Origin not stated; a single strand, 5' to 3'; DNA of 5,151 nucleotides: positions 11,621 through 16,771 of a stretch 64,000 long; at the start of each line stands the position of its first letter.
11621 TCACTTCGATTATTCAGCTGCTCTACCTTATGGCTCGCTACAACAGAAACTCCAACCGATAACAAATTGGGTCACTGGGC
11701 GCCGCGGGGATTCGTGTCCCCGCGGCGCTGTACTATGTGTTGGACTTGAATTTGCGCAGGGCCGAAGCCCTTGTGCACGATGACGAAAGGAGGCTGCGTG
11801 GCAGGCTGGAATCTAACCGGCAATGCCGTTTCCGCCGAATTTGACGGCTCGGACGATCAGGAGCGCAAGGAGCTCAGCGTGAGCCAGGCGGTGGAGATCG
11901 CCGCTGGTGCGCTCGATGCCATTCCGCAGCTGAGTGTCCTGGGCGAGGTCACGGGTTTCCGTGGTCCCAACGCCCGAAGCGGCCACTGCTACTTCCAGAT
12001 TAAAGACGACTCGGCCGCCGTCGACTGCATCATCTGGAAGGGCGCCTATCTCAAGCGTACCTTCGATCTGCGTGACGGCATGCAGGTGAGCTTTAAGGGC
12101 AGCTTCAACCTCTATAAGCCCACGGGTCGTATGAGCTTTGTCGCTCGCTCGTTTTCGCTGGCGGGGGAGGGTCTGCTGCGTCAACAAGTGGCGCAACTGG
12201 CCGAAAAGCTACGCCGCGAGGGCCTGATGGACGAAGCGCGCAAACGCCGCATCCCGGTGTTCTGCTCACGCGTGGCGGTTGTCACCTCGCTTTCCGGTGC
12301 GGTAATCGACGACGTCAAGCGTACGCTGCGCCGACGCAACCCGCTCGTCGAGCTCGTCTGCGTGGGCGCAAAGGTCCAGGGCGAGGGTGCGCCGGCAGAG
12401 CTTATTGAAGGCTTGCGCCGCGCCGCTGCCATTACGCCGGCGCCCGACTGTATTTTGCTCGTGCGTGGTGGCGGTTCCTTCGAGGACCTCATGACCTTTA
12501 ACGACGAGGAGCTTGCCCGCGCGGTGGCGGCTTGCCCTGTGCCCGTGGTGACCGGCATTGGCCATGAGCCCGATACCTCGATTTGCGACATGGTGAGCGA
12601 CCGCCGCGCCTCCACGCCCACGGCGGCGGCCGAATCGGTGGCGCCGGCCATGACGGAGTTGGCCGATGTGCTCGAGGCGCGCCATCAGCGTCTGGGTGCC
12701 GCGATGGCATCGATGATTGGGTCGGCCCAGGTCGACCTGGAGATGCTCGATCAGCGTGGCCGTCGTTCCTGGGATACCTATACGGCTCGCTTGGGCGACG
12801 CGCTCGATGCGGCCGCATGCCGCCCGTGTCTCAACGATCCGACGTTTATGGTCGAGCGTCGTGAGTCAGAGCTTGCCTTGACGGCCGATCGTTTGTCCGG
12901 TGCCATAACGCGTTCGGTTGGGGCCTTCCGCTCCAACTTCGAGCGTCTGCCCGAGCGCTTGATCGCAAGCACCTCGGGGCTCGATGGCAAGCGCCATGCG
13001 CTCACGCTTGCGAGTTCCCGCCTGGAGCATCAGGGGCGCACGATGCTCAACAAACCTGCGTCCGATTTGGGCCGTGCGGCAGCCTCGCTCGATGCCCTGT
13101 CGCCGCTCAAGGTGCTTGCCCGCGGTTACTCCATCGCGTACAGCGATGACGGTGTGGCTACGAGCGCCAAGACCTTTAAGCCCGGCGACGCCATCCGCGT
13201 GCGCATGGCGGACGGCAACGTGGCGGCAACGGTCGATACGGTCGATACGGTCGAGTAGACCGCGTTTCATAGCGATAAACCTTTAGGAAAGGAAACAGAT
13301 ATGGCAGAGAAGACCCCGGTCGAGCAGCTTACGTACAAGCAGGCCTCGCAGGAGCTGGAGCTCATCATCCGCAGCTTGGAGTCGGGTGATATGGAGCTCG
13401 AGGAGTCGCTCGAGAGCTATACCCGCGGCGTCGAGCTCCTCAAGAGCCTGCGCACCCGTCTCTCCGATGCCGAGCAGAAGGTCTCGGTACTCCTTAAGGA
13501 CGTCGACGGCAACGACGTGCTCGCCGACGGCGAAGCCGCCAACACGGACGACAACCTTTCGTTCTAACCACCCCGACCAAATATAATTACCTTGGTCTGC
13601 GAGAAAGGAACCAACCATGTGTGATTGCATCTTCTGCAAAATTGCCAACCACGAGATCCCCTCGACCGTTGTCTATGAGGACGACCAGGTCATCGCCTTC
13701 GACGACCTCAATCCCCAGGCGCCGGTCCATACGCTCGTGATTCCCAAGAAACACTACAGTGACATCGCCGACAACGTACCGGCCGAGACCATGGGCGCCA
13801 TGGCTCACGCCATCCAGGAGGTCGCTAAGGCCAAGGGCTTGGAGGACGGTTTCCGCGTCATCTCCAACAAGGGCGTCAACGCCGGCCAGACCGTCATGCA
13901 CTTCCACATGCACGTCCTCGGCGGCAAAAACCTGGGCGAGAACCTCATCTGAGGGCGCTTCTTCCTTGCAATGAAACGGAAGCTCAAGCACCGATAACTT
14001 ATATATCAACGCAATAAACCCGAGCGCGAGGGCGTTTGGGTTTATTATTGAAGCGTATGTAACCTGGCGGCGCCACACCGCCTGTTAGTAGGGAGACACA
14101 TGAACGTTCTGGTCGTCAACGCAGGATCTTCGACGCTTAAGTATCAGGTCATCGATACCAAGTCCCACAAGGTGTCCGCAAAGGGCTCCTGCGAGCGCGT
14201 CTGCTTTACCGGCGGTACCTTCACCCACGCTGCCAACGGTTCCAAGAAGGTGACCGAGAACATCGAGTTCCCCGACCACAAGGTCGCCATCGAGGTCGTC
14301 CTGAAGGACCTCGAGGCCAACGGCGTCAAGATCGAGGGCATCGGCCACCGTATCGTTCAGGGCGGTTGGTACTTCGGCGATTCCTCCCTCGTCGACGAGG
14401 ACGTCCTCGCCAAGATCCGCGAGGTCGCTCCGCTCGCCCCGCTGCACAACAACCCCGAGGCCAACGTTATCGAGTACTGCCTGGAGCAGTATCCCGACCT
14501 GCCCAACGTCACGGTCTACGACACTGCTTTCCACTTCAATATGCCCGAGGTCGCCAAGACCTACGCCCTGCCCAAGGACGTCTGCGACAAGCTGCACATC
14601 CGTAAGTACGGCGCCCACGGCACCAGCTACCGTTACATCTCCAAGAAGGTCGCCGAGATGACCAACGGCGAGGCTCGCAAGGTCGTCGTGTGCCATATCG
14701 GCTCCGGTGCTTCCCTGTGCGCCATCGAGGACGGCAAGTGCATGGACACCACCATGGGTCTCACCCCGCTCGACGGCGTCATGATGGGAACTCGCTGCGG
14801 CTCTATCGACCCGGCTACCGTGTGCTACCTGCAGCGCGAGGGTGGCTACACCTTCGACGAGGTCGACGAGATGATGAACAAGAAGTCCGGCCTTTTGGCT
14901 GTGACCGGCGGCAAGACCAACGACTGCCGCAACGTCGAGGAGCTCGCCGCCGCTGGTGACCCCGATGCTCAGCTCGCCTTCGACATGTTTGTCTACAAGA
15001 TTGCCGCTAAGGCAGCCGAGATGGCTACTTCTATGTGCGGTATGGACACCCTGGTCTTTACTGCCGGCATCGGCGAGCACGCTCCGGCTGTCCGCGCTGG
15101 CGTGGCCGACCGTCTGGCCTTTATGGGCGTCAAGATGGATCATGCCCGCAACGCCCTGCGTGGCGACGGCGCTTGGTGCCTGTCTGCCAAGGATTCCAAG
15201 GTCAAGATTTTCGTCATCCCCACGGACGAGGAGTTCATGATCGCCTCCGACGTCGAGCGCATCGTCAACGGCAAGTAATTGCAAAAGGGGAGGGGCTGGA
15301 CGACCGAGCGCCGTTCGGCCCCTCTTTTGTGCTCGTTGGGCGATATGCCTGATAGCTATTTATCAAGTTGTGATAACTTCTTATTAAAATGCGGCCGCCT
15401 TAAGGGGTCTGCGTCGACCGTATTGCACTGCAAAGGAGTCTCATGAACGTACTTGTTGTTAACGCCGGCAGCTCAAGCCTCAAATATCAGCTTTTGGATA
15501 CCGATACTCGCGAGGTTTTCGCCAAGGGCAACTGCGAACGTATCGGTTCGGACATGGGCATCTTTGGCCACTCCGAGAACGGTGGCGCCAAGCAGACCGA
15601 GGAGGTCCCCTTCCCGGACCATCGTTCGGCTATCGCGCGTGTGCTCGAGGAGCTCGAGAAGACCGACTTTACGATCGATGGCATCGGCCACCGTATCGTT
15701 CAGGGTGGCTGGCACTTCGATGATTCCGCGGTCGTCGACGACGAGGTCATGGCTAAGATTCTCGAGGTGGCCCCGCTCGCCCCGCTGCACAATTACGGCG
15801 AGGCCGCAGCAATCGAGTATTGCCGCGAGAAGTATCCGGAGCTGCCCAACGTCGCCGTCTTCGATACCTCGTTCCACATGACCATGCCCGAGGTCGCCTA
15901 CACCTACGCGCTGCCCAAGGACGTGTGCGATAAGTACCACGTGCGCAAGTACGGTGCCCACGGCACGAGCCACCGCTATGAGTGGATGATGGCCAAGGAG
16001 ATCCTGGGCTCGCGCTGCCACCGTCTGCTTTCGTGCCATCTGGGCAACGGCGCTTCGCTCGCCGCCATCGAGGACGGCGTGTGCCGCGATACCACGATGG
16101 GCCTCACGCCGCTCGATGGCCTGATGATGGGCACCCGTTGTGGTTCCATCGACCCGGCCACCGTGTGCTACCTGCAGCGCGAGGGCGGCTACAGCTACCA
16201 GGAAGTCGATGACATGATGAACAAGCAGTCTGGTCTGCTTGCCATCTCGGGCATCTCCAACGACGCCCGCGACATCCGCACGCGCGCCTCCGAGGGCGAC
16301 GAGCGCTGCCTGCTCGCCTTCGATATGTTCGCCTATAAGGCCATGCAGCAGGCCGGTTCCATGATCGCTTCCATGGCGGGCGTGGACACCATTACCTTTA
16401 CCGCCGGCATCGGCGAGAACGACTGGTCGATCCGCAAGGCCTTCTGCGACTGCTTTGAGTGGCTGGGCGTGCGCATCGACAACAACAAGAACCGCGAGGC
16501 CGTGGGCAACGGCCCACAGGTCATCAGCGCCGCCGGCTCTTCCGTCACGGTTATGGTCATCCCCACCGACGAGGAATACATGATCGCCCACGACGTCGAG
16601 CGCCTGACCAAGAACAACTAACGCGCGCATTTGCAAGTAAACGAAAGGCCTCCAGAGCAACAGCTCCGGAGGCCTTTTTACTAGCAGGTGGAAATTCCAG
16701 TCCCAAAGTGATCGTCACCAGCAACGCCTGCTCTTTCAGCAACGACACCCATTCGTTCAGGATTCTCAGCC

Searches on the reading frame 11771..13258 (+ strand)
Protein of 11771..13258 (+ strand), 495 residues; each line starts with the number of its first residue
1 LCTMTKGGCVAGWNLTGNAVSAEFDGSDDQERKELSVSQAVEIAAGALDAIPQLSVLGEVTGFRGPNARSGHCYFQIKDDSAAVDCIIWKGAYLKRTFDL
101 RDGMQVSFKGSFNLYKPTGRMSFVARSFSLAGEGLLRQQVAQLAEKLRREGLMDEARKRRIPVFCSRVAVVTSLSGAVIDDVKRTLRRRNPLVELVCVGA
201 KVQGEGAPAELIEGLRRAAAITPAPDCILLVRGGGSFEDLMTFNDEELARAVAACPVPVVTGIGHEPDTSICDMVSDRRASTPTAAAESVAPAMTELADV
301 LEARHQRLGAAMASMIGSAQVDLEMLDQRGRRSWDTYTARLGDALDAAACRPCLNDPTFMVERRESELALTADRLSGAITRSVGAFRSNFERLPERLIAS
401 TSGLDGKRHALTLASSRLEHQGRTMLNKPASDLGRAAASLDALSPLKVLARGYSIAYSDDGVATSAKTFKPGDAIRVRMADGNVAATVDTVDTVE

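Call 53: search_protein_families(library=pfam, proteins=[window:11771-13258:+], max_evalue=1e-8)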
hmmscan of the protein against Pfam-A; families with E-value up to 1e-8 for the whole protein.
window:11771-13258:+ (495 aa): 3 families
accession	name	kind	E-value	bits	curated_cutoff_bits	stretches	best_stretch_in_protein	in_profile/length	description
PF02601.20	Exonuc_VII_L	-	1.3e-86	291.4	35.9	1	152-486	1-314/315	Exonuclease VII, large subunit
PF13742.12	tRNA_anti_2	-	1.9e-19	70.1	27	1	35-127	1-93/95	OB-fold nucleic acid binding domain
PF01336.31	tRNA_anti-codon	-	3.5e-09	36.9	27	0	55-129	2-73/75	OB-fold nucleic acid binding domain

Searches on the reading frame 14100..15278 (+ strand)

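Call 53: search_protein_families(library=pfam, proteins=[window:14100-15278:+], max_evalue=1e-8)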
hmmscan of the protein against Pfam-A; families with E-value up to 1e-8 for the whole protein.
window:14100-15278:+ (392 aa): 1 family
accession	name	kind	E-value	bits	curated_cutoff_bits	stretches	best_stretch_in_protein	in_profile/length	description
PF00871.23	Acetate_kinase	-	1.7e-132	442.2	22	1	3-382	2-391/392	Acetokinase family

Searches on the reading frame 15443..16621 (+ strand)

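Call 53: search_protein_families(library=pfam, proteins=[window:15443-16621:+], max_evalue=1e-8)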
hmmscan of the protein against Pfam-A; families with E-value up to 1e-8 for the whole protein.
window:15443-16621:+ (392 aa): 1 family
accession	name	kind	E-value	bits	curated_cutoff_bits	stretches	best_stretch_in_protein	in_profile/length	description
PF00871.23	Acetate_kinase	-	1.2e-134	449.3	22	1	3-382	2-391/392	Acetokinase family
